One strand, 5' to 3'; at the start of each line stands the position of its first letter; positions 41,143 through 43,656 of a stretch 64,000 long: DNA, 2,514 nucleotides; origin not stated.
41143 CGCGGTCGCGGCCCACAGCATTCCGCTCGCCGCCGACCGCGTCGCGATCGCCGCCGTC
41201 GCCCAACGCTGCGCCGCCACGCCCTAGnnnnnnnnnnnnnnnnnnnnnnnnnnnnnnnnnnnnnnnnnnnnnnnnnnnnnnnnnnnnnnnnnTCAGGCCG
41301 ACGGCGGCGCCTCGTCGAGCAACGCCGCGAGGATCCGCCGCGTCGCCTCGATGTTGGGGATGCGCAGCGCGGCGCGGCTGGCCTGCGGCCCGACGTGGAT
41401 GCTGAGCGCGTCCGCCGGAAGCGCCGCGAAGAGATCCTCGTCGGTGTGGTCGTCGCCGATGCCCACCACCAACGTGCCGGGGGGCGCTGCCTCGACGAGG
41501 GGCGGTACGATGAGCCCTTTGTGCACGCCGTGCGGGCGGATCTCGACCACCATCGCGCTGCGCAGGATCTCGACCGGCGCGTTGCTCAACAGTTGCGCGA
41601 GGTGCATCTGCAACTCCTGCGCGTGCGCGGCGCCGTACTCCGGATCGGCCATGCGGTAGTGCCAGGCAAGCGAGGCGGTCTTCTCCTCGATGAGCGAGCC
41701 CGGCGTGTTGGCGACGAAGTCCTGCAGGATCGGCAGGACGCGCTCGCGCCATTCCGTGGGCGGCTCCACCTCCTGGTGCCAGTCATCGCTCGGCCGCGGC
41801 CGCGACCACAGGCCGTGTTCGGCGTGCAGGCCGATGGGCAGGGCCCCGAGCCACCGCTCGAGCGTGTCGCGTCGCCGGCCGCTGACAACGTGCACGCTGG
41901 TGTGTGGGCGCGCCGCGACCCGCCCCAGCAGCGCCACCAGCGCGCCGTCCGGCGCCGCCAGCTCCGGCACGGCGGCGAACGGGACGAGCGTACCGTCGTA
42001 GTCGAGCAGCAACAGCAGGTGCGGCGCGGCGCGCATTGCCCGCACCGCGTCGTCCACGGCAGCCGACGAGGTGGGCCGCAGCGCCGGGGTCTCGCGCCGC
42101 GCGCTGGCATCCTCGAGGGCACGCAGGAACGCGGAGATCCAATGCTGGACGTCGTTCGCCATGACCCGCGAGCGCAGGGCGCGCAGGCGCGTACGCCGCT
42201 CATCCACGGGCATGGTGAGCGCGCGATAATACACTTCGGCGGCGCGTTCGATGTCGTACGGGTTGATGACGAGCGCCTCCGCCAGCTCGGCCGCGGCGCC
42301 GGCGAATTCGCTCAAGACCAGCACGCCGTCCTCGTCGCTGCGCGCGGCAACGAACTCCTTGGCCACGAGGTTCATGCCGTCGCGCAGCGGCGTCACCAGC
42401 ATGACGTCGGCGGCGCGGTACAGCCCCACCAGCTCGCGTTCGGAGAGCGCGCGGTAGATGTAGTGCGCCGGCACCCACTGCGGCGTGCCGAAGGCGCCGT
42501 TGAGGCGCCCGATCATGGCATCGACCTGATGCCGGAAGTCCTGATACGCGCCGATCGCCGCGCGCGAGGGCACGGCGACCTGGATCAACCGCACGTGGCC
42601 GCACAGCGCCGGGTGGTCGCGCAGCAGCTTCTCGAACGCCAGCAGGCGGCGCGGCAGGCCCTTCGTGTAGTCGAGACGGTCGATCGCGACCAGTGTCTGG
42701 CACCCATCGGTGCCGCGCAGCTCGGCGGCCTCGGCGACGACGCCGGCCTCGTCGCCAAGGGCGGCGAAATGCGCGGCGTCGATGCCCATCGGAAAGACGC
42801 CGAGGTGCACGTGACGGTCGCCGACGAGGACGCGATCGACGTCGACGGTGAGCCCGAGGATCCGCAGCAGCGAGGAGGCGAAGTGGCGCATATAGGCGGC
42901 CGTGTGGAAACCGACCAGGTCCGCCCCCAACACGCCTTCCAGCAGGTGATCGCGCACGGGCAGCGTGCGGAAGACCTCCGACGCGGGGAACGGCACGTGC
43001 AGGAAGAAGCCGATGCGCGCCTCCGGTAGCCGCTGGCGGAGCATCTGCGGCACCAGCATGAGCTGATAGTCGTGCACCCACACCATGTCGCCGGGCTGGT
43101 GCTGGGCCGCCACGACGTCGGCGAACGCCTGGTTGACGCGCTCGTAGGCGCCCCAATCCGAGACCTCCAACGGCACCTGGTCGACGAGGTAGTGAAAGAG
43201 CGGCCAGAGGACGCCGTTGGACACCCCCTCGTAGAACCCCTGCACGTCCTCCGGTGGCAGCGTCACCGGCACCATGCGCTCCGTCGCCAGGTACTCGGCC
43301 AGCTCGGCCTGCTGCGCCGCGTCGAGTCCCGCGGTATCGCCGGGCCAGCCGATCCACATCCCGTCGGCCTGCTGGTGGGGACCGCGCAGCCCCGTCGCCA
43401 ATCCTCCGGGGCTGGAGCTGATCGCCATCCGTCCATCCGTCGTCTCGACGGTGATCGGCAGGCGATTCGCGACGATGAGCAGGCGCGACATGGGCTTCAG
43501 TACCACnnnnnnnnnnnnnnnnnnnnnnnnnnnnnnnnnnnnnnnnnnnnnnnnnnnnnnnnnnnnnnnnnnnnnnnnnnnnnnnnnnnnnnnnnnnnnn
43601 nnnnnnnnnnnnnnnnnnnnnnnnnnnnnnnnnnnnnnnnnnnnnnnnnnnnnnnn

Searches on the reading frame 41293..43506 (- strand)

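Call 72: search_protein_families(library=pfam, proteins=[window:41293-43506:-], max_evalue=0.00001)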
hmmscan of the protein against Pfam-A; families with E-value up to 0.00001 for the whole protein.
window:41293-43506:- (737 aa): 2 families
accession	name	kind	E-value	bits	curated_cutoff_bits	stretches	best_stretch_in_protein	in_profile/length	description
PF00982.27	Glyco_transf_20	-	4.6e-151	504.2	32.5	1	8-465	2-472/473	Glycosyltransferase family 20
PF02358.22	Trehalose_PPase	-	3.9e-48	164.1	27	1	500-698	1-205/235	Trehalose-phosphatase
